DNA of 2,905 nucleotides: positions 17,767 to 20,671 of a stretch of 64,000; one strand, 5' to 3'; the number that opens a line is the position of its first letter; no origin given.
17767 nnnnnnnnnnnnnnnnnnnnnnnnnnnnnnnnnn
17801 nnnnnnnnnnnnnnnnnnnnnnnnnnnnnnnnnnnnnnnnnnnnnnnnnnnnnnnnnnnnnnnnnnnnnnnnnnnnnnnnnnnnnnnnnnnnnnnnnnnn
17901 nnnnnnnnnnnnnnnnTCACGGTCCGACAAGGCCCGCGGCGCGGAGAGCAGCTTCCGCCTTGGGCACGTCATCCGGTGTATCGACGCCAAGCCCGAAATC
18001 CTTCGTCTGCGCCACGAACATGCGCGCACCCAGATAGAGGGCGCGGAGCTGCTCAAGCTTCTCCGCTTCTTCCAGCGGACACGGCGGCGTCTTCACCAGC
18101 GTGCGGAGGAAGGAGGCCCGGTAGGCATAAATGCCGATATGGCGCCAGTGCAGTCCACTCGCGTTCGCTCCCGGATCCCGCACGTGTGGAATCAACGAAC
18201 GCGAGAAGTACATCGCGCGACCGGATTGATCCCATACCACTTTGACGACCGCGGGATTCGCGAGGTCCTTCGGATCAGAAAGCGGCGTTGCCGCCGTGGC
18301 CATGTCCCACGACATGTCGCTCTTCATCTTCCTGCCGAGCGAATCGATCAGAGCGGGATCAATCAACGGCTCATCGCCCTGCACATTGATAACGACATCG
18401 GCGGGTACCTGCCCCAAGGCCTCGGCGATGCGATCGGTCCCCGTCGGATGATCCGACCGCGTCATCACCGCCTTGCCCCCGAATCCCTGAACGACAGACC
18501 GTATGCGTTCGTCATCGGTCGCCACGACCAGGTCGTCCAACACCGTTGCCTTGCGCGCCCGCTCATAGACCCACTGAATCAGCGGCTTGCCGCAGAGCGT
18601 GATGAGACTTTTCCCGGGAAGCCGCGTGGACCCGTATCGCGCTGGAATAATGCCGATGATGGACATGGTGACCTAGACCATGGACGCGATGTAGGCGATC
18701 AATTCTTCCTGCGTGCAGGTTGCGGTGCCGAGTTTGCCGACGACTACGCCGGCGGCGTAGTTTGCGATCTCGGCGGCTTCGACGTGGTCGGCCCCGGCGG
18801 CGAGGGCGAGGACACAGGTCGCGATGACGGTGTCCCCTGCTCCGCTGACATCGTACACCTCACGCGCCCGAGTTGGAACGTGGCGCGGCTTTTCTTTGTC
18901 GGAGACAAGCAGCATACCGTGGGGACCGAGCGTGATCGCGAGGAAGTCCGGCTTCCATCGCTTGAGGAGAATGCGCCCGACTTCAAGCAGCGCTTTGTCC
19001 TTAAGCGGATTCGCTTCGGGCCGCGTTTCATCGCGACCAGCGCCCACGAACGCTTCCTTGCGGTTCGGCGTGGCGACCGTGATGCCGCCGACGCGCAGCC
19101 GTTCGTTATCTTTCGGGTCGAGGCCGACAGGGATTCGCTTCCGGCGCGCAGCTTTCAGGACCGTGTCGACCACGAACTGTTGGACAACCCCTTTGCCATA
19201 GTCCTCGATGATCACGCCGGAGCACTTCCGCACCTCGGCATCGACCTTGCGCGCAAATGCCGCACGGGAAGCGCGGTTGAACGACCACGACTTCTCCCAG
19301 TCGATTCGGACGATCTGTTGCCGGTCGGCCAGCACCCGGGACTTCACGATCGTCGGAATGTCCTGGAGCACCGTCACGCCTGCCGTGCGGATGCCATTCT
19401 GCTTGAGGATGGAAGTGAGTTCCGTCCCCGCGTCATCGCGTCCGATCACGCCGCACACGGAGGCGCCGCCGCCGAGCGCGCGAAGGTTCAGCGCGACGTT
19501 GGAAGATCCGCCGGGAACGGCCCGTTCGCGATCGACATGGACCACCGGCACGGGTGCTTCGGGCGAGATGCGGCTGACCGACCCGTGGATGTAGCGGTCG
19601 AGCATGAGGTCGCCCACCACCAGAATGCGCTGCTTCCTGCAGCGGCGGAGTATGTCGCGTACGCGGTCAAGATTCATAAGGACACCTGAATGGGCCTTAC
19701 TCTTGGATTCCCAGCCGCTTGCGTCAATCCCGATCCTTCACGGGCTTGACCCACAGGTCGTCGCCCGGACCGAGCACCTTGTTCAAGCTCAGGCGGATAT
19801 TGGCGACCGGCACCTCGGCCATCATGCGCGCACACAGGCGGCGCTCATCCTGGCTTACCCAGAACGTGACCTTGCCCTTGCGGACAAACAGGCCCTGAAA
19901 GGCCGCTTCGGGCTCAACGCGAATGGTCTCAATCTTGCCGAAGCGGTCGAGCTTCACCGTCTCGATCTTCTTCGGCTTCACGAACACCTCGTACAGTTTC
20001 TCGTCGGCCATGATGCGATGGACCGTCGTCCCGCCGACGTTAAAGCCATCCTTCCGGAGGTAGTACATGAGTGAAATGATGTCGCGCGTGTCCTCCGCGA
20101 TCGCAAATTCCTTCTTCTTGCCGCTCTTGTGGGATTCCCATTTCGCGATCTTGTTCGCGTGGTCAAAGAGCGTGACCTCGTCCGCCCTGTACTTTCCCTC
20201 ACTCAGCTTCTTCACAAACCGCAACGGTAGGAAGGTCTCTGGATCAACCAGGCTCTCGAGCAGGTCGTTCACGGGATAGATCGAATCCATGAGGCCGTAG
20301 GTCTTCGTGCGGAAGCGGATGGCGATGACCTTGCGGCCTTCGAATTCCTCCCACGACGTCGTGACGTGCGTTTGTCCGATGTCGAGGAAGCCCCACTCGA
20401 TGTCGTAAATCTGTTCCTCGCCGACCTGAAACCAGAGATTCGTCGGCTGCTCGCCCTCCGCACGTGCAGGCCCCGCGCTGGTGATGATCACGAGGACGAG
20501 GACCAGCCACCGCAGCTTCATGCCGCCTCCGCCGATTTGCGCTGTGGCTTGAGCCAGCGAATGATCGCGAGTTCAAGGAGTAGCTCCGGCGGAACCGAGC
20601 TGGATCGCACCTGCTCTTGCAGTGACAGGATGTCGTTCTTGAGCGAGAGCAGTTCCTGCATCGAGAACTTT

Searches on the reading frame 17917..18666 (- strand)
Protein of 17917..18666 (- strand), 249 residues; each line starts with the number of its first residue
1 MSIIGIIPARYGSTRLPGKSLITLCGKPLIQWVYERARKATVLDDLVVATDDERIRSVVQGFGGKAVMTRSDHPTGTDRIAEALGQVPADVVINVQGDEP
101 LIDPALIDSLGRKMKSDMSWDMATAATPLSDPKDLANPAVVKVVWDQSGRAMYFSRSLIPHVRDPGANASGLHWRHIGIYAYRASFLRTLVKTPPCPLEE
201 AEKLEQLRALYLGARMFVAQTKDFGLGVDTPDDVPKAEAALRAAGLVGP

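Call 36: search_protein_families(library=pfam, proteins=[window:17917-18666:-], max_evalue=0.00001)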
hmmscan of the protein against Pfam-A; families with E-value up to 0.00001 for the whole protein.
window:17917-18666:- (249 aa): 2 families
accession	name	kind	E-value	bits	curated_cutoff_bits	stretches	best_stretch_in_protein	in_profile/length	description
PF02348.25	CTP_transf_3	-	4.3e-62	210.2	22.6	1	4-213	1-214/217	Cytidylyltransferase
PF12804.13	NTP_transf_3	-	1.3e-11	45.4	27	1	18-119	15-116/160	MobA-like NTP transferase domain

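Call 37: search_protein_families(library=ncbifam, proteins=[window:17917-18666:-], max_evalue=1e-8)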
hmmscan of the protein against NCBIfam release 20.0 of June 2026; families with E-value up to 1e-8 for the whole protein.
window:17917-18666:- (249 aa): 6 families
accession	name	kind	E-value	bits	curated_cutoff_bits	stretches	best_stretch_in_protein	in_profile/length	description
NF003952.0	PRK05450.1-5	subfamily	3.9e-91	304.6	193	1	1-242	1-246/250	3-deoxy-manno-octulosonate cytidylyltransferase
NF009905.0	PRK13368.1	subfamily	5.3e-85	284.6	255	1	1-243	1-240/243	3-deoxy-manno-octulosonate cytidylyltransferase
NF003950.0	PRK05450.1-3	subfamily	2.4e-78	262.9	234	1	1-244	1-245/248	3-deoxy-manno-octulosonate cytidylyltransferase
TIGR00466.1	kdsB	equivalog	1.2e-69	234.4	155.2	1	1-234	1-240/241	3-deoxy-manno-octulosonate cytidylyltransferase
NF003948.0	PRK05450.1-1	equivalog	5.9e-68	228.7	281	1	3-243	6-245/248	3-deoxy-manno-octulosonate cytidylyltransferase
TIGR03584.1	PseF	equivalog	2.4e-14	53.5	205.7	1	4-73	1-70/222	pseudaminic acid cytidylyltransferase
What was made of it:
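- A separate RfaE-domain-I kinase sits next to kdsB at 17917-19677, so the LPS-core ADP-heptose route appears to be encoded elsewhere (call 37).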

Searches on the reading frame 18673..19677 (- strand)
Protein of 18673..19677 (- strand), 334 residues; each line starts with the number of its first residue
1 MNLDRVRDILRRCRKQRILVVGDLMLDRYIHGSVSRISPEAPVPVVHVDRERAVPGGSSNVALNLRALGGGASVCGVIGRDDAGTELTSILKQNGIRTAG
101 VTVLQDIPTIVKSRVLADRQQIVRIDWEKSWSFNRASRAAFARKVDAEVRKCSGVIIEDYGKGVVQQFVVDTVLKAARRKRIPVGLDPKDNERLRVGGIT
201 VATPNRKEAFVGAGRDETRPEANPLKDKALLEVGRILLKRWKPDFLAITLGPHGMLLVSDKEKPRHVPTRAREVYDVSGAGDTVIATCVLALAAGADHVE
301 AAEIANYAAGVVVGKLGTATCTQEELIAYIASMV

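Call 36: search_protein_families(library=pfam, proteins=[window:18673-19677:-], max_evalue=0.00001)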
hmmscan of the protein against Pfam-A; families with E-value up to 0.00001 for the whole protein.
window:18673-19677:- (334 aa): 1 family
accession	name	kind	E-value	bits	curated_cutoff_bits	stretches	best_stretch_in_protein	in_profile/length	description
PF00294.29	PfkB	-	1.6e-36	126.7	25.8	1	16-323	2-300/302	pfkB family carbohydrate kinase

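Call 37: search_protein_families(library=ncbifam, proteins=[window:18673-19677:-], max_evalue=1e-8)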
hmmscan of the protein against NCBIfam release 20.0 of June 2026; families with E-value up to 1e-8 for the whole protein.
window:18673-19677:- (334 aa): 9 families
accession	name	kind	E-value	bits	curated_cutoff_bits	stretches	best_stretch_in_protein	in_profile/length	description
TIGR02198.1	rfaE_dom_I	equivalog_domain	2e-102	342.5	345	1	11-329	3-313/315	D-glycero-beta-D-manno-heptose-7-phosphate kinase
NF008454.0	PRK11316.1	equivalog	5.8e-87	292.3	521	1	10-331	5-313/475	bifunctional D-glycero-beta-D-manno-heptose-7-phosphate kinase/D-glycero-beta-D-manno-heptose 1-phosphate adenylyltransferase HldE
TIGR02152.1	D_ribokin_bact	equivalog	5.7e-19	68.5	299.65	1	18-321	1-289/298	ribokinase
TIGR03168.1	1-PFK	subfamily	1.3e-16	60.4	216.4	1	45-326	24-295/305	hexose kinase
TIGR03828.1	pfkB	equivalog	1e-14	54.3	292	1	46-327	25-296/305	1-phosphofructokinase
TIGR04382.1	myo_inos_iolC_N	equivalog_domain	1.5e-11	44.1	300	0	243-325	220-304/309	5-dehydro-2-deoxygluconokinase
NF053626.1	RibKinHalex1628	equivalog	2e-10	40.7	330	0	48-122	30-105/293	ATP-dependent ribose-1-phosphate kinase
NF006957.1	PRK09434.1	equivalog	4.4e-09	36.3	450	0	236-306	205-274/302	fructokinase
NF008353.0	PRK11142.1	equivalog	4.4e-09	36.3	341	0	58-320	42-291/307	ribokinase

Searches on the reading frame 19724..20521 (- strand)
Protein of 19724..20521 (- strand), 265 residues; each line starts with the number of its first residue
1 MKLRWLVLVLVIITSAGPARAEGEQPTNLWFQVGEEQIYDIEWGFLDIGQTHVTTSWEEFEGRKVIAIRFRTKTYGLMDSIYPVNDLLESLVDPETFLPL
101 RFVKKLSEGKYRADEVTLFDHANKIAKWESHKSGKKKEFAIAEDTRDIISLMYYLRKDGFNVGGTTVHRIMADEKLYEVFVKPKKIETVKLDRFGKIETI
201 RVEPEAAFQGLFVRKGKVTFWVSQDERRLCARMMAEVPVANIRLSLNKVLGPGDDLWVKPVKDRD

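Call 36: search_protein_families(library=pfam, proteins=[window:19724-20521:-], max_evalue=0.00001)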
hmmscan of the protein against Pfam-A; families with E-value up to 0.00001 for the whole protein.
window:19724-20521:- (265 aa): 1 family
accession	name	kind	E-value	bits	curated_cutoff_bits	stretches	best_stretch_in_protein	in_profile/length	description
PF11306.15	DUF3108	-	1.2e-36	127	26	1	39-245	2-207/209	Protein of unknown function (DUF3108)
